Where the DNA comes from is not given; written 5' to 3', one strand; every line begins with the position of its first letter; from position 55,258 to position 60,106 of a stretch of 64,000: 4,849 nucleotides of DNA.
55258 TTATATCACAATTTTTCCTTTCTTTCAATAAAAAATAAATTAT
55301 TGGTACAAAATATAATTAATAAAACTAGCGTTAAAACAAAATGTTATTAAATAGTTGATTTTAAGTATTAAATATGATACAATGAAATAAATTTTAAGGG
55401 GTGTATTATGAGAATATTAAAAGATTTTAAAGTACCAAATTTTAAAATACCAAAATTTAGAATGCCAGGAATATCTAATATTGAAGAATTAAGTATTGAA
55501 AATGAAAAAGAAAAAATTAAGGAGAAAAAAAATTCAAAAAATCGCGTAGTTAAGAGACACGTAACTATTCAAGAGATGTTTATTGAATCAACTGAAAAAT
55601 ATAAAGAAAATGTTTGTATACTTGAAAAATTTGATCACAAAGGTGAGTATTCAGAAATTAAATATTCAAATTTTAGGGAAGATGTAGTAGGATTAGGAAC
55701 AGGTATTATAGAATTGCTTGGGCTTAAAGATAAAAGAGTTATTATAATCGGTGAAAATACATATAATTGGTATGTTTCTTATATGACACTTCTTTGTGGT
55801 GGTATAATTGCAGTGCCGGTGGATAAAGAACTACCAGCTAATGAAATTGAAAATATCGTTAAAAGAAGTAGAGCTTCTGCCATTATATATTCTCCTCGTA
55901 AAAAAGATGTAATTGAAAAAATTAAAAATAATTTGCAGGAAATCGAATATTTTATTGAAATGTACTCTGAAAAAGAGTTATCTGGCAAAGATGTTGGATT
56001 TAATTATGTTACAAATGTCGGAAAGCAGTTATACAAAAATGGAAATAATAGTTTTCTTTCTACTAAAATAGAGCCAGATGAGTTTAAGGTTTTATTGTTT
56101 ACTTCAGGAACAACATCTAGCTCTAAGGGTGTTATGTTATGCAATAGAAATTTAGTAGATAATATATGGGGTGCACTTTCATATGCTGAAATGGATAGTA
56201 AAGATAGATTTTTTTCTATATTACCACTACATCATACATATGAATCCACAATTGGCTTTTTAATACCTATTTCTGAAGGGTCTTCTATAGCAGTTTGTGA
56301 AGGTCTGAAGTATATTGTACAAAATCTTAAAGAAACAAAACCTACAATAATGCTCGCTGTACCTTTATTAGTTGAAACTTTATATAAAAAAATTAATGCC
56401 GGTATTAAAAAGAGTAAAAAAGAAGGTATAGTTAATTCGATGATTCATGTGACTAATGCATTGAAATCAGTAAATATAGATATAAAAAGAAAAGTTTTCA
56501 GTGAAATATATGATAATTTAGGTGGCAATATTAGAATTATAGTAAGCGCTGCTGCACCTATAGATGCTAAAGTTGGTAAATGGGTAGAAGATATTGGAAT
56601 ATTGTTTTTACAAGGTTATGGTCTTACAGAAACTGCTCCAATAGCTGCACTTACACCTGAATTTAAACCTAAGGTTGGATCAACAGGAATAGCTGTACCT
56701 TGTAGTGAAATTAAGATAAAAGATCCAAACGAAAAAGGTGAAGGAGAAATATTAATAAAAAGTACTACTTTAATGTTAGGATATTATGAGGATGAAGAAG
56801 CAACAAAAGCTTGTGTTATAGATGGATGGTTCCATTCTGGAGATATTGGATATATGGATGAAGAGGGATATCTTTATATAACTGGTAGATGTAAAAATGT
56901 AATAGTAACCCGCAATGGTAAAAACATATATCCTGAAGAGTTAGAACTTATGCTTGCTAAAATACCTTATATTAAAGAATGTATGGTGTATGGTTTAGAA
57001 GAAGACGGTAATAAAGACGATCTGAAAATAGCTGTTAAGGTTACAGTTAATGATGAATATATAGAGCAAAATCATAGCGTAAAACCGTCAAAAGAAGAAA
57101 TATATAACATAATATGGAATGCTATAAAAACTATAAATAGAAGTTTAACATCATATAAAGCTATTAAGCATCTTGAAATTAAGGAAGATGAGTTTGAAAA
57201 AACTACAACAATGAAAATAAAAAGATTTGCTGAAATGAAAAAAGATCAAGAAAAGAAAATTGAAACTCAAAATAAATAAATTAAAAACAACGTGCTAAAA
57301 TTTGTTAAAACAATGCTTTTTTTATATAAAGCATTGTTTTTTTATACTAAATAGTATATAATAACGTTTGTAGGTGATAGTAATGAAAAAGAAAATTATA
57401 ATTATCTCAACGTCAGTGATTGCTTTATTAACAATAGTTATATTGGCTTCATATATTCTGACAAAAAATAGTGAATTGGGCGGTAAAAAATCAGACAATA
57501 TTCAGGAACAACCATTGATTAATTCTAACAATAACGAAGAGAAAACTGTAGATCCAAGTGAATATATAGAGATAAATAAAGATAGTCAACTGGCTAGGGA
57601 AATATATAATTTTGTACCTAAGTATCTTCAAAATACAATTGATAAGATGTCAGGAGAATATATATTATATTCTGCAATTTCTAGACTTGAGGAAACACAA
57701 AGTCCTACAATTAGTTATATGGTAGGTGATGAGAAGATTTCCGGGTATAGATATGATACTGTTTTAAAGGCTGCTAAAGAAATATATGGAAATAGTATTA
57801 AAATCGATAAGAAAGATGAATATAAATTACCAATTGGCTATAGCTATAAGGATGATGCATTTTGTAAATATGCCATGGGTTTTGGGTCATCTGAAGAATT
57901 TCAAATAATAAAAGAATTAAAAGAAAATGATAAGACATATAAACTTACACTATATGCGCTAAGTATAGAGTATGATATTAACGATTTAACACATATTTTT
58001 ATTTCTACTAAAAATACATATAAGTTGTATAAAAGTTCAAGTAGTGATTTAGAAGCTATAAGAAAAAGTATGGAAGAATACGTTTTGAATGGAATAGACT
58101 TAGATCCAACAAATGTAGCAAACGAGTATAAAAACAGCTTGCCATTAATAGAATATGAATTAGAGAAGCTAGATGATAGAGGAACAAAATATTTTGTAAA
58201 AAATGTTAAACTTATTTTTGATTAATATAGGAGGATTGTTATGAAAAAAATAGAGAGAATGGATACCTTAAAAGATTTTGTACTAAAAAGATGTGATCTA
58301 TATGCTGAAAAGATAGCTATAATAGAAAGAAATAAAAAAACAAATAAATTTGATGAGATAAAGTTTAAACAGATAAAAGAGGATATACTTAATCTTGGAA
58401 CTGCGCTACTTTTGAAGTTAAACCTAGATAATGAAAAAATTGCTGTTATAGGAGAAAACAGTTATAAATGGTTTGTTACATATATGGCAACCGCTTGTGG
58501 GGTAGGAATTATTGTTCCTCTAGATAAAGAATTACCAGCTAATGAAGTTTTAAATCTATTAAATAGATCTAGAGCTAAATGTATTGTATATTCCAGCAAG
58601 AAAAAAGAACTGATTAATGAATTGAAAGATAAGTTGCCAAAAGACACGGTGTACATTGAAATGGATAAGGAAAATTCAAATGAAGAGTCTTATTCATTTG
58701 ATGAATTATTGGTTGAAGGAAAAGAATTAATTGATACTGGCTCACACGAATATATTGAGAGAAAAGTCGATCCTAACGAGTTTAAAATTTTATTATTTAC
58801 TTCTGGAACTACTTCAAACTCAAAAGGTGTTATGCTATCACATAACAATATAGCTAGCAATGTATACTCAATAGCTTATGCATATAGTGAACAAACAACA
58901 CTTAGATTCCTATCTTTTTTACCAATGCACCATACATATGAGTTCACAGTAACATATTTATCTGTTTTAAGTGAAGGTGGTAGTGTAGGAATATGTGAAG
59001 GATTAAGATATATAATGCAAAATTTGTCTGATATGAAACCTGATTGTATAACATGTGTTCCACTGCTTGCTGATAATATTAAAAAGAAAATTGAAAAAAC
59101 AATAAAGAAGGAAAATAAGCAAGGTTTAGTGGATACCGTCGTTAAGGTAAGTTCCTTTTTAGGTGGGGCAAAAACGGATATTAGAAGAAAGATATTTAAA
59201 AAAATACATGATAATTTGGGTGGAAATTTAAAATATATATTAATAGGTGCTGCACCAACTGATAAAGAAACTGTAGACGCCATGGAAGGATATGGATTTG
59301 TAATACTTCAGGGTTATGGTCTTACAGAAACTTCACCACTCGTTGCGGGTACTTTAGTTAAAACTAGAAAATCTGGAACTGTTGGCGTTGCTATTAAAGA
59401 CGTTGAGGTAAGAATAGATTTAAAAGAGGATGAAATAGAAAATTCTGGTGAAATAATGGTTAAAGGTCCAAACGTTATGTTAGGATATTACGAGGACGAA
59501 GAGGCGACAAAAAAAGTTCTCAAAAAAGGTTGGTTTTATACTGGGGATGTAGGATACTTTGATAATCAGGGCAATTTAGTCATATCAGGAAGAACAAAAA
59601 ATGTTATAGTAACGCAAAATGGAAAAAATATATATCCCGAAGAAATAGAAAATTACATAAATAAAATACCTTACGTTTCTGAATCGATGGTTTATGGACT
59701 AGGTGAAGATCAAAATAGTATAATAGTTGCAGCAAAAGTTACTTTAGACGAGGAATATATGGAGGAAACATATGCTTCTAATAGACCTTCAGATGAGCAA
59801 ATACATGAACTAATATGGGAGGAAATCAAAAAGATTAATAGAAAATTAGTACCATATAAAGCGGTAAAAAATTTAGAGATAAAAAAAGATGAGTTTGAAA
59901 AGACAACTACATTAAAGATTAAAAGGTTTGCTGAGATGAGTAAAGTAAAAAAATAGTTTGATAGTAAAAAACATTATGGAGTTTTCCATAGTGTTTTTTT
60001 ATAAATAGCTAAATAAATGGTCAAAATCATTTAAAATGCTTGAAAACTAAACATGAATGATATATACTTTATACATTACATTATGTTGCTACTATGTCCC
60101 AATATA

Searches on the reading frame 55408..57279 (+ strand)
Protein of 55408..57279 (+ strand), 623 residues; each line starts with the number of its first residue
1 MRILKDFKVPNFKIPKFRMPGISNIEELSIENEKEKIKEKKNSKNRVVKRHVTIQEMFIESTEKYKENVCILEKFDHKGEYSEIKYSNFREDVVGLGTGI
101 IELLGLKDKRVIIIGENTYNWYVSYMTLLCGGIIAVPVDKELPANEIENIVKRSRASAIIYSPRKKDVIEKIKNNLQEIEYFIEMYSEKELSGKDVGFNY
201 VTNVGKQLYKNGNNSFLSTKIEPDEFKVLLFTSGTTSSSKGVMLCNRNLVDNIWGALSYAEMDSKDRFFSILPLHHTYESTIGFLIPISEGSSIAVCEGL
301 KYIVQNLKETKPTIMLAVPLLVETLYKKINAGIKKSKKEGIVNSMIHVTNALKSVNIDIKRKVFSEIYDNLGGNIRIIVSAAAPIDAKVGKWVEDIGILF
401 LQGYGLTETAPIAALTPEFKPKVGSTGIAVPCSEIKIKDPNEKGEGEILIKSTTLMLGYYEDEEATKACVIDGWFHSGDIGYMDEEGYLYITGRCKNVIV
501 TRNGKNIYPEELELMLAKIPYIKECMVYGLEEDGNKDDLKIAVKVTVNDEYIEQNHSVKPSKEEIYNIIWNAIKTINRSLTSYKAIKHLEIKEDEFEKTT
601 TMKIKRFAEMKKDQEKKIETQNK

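Call 10: search_protein_families(library=pfam, proteins=[window:55408-57279:+], max_evalue=0.00001)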
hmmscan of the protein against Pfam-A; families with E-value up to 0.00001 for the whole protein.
window:55408-57279:+ (623 aa): 1 family
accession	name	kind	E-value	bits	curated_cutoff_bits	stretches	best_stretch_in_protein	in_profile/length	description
PF00501.34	AMP-binding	-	4.6e-59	200.6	29.9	1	62-460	5-384/384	AMP-binding enzyme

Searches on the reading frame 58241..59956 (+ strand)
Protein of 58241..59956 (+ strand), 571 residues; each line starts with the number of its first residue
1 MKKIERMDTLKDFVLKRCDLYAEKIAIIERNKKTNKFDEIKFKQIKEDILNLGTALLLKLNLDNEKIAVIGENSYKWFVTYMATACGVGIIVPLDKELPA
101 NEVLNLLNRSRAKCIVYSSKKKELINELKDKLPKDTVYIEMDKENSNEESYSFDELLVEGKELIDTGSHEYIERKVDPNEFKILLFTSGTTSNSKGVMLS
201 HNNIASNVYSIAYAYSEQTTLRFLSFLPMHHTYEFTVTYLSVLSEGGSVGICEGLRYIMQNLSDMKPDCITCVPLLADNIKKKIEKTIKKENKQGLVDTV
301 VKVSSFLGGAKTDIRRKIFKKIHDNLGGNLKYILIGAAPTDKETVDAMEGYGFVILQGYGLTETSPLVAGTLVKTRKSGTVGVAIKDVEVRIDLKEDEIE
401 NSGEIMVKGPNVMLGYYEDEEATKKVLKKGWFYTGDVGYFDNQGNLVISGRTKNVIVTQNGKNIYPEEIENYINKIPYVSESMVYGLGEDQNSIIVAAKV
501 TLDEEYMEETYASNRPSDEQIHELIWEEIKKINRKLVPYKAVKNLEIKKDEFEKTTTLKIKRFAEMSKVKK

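Call 10: search_protein_families(library=pfam, proteins=[window:58241-59956:+], max_evalue=0.00001)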
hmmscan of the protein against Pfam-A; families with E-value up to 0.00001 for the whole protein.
window:58241-59956:+ (571 aa): 2 families
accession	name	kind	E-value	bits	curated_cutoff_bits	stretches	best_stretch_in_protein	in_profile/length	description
PF00501.34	AMP-binding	-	3.4e-62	210.9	29.9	1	20-417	7-384/384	AMP-binding enzyme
PF23562.2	AMP-binding_C_3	-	3.2e-08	34.4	20.8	1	454-558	2-101/124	AMP-binding enzyme C-terminal domain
